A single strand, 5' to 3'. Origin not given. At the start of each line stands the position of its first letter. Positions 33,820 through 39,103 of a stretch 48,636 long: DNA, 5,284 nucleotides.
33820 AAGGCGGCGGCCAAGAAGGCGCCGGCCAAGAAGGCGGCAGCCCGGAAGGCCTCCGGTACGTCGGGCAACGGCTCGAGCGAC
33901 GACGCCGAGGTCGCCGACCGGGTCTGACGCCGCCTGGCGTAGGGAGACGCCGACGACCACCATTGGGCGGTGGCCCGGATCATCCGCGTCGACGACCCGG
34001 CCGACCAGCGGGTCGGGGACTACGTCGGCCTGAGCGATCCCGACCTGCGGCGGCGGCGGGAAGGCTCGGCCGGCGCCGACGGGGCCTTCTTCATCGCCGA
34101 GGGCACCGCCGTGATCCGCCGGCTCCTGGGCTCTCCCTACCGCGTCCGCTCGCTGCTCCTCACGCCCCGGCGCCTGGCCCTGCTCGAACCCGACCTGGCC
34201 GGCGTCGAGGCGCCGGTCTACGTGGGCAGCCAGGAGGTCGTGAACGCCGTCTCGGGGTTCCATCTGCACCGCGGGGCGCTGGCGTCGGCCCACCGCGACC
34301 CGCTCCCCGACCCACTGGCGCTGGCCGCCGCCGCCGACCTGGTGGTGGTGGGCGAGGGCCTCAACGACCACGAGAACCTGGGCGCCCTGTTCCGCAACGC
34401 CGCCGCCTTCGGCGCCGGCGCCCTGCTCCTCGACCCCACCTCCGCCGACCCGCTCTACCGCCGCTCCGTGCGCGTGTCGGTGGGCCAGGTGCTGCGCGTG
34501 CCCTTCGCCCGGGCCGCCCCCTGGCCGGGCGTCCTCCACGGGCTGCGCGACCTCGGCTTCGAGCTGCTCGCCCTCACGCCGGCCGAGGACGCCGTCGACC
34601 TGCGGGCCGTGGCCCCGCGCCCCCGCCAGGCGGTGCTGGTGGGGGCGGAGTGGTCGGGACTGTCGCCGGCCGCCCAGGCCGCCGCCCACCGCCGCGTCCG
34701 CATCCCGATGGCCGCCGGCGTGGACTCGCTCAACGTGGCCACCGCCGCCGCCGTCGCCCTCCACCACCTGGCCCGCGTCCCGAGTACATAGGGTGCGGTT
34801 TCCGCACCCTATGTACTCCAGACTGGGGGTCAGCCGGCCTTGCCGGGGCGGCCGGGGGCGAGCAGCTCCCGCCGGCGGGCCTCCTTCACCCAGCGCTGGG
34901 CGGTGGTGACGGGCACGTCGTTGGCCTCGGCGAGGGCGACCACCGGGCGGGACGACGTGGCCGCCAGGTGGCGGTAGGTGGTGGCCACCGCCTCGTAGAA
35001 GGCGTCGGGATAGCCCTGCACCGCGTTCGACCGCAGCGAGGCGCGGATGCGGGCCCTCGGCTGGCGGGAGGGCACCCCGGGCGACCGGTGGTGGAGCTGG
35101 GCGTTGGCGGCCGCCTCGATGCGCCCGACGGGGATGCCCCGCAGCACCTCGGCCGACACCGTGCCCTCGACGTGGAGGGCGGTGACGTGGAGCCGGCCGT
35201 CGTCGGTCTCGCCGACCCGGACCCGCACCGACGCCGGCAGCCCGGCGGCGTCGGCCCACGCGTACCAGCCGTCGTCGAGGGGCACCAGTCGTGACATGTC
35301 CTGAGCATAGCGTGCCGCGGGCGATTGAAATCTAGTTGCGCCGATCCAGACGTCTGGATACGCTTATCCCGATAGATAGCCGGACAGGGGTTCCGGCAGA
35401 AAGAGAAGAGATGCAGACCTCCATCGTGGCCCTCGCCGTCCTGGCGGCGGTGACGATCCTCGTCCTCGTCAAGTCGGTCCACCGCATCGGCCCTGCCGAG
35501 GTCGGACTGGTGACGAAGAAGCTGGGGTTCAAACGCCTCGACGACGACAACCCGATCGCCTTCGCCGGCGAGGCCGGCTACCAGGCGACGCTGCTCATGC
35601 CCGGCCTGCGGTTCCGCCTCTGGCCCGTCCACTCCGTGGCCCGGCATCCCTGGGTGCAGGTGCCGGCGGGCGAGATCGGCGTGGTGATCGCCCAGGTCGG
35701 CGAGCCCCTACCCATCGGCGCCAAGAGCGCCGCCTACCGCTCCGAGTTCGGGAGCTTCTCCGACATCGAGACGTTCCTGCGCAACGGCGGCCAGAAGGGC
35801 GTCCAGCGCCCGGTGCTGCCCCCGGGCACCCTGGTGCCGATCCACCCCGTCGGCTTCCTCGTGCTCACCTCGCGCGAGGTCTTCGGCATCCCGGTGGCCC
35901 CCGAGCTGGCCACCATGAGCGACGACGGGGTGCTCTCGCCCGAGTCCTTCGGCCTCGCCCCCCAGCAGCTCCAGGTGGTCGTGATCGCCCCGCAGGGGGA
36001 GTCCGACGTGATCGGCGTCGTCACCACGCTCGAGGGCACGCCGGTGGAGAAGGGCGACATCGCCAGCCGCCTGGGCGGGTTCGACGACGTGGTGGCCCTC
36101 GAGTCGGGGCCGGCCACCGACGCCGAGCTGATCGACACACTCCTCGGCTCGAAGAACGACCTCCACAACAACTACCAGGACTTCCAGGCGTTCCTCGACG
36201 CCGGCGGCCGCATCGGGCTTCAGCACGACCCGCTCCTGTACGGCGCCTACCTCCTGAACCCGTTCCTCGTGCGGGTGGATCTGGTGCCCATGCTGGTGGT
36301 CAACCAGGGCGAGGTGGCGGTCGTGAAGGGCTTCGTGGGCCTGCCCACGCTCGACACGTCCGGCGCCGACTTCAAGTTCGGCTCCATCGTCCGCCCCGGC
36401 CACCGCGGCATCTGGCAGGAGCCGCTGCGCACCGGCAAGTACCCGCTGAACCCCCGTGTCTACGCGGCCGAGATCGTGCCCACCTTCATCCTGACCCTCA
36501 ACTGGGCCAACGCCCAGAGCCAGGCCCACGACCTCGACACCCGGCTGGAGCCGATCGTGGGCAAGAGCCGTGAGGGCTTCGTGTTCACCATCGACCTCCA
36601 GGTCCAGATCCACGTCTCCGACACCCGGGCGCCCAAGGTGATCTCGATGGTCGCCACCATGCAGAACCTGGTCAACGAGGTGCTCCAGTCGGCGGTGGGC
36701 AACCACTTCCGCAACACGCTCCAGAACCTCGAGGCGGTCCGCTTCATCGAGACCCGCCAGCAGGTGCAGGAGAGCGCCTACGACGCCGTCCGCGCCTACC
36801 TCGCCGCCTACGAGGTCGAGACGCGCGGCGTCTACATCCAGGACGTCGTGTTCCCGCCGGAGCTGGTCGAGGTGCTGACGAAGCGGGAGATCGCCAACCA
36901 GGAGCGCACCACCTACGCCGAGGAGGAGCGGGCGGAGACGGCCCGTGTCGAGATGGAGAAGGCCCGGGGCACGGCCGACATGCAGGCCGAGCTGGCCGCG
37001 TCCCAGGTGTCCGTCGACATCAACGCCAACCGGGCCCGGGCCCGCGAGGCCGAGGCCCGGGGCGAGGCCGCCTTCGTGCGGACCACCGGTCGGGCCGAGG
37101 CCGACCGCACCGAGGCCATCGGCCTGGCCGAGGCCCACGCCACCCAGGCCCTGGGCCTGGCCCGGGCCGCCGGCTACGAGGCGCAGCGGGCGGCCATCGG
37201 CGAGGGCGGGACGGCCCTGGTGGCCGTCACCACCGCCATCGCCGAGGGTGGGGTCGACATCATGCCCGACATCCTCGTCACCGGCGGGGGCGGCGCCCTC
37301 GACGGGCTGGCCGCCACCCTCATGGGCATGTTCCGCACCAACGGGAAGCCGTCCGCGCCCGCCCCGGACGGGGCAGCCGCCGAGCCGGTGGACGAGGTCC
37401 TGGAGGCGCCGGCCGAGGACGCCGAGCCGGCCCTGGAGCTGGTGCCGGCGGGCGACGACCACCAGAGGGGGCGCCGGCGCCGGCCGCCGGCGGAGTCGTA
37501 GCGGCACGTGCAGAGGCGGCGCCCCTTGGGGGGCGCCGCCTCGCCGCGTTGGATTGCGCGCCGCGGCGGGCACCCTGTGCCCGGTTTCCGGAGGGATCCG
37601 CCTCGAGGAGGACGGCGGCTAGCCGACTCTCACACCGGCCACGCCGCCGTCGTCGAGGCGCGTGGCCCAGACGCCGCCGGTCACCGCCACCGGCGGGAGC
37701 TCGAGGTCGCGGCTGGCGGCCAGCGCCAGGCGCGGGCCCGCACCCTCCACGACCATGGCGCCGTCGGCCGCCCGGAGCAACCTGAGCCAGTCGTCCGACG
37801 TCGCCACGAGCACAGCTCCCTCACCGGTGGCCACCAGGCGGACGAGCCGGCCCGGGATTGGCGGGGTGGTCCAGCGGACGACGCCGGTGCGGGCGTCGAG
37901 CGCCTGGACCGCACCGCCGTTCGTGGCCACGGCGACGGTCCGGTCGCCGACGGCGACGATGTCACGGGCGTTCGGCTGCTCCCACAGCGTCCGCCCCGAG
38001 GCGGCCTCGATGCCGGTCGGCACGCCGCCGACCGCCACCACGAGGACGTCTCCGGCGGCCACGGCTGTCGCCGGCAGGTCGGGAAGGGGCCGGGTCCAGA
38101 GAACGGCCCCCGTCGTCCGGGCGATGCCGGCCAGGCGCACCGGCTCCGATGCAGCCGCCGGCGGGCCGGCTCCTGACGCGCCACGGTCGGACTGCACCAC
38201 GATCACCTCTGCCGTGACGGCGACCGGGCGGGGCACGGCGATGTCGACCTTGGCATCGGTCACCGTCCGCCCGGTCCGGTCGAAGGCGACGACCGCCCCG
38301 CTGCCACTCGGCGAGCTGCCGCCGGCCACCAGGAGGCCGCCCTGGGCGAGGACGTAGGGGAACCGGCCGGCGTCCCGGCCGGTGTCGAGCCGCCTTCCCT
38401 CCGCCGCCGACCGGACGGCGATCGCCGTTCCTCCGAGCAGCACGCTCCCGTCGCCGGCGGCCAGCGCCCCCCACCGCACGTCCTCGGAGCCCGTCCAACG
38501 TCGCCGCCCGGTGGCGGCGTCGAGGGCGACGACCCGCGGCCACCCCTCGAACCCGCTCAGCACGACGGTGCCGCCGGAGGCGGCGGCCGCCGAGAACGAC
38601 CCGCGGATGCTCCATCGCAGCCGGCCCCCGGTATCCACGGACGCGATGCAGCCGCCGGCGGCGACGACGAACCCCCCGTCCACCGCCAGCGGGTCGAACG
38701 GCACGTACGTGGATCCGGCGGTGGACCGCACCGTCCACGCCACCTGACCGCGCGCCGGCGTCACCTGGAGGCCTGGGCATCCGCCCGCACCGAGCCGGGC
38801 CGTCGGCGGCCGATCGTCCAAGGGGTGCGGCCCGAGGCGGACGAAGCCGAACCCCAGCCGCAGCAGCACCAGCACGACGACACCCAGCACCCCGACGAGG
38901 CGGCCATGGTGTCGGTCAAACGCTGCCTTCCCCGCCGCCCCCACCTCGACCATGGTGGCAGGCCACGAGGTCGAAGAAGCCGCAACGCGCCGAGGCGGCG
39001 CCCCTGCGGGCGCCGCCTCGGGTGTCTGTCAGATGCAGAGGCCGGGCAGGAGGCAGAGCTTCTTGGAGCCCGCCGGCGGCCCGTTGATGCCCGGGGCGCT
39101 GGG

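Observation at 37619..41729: Secreted caspase-like C14 peptidase co-transcribed with a DUF11/LPXTG surface protein, followed by a membrane PQQ-propeller protein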

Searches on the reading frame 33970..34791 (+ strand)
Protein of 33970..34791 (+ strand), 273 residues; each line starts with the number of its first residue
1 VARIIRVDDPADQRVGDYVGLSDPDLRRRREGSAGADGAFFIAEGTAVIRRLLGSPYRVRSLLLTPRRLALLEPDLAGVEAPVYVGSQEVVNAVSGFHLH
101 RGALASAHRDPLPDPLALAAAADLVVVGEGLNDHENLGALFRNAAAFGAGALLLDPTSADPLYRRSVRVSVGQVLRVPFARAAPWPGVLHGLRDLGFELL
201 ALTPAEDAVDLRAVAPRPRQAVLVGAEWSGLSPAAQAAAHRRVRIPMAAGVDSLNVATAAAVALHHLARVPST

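Call 3: search_protein_families(library=pfam, proteins=[window:33970-34791:+], max_evalue=0.01)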
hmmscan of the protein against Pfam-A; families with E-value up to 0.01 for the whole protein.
window:33970-34791:+ (273 aa): 1 family
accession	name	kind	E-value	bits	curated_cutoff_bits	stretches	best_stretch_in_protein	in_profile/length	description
PF00588.24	SpoU_methylase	-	7.3e-29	101.1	29.7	1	124-265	2-142/142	SpoU rRNA Methylase family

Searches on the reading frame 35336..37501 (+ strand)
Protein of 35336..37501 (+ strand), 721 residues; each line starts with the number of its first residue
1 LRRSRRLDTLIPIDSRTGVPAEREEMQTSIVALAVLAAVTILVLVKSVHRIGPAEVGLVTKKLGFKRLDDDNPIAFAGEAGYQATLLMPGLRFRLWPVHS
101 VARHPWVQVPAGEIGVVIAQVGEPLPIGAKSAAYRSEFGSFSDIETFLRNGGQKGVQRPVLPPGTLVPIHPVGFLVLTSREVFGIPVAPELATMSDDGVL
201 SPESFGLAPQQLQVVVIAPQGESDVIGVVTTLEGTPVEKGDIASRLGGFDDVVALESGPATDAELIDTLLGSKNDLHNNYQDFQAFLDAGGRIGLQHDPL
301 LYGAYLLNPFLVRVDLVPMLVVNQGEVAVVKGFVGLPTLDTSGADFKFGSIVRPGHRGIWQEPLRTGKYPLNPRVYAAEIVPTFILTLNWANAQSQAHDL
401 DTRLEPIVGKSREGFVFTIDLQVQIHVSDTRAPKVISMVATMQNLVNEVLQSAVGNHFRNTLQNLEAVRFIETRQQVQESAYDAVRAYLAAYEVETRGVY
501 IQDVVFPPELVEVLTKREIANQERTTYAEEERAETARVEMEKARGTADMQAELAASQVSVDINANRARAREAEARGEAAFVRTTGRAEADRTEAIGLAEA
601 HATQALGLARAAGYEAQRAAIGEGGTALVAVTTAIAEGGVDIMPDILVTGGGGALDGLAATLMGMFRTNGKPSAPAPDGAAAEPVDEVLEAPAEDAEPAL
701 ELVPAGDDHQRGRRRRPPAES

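Call 3: search_protein_families(library=pfam, proteins=[window:35336-37501:+], max_evalue=0.01)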
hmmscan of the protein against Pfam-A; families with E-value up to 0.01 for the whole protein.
window:35336-37501:+ (721 aa): 1 family
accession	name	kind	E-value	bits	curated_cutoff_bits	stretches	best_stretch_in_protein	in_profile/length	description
PF01145.31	Band_7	-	3.5e-20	73.2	23.6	1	321-535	2-174/176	SPFH domain / Band 7 family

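Call 4: search_protein_families(library=ncbifam, proteins=[window:35336-37501:+], max_evalue=0.01)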
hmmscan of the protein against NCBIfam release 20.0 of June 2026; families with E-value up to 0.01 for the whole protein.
window:35336-37501:+ (721 aa): 0 families

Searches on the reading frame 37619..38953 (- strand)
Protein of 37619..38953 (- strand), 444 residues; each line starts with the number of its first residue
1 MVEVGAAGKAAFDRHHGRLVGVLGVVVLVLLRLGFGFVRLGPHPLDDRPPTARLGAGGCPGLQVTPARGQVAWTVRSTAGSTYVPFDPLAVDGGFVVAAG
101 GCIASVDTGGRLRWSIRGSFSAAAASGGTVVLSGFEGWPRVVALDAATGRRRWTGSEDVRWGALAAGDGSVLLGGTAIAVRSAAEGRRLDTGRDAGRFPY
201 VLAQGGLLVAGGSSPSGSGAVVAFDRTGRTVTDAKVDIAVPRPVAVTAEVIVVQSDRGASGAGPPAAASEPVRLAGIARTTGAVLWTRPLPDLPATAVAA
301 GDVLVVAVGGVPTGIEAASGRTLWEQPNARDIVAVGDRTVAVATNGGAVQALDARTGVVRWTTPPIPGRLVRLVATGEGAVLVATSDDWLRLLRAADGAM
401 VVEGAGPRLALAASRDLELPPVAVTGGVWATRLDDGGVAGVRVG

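Call 3: search_protein_families(library=pfam, proteins=[window:37619-38953:-], max_evalue=0.01)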
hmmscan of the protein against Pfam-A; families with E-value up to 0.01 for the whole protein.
window:37619-38953:- (444 aa): 2 families
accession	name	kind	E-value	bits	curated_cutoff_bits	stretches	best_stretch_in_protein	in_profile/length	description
PF13360.13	PQQ_2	-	2.9e-17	63.5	27.6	3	314-400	7-95/233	Outer membrane protein assembly factor BamB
PF01011.28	PQQ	-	0.0049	16.1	26.7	0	140-161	68-89/595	Glucose/ethanol/alcohol dehydrogenase, beta-propeller domain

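Call 4: search_protein_families(library=ncbifam, proteins=[window:37619-38953:-], max_evalue=0.01)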
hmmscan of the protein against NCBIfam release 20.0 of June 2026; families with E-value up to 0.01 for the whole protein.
window:37619-38953:- (444 aa): 4 families
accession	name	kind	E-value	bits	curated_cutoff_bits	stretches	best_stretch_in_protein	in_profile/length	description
TIGR03300.1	assembly_YfgL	equivalog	1.6e-14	53.4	285.2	1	298-411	63-180/377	outer membrane protein assembly factor BamB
NF008351.0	PRK11138.1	equivalog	2.3e-10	39.5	423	2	290-402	245-359/394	outer membrane protein assembly factor BamB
NF041516.1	PA2928_fam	subfamily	0.00014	21.3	70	1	349-405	71-128/376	PA2928 family protein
TIGR04528.1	acido_non_PQQ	subfamily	0.0013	17.6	650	0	344-401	398-456/493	acido-empty-quinoprotein group A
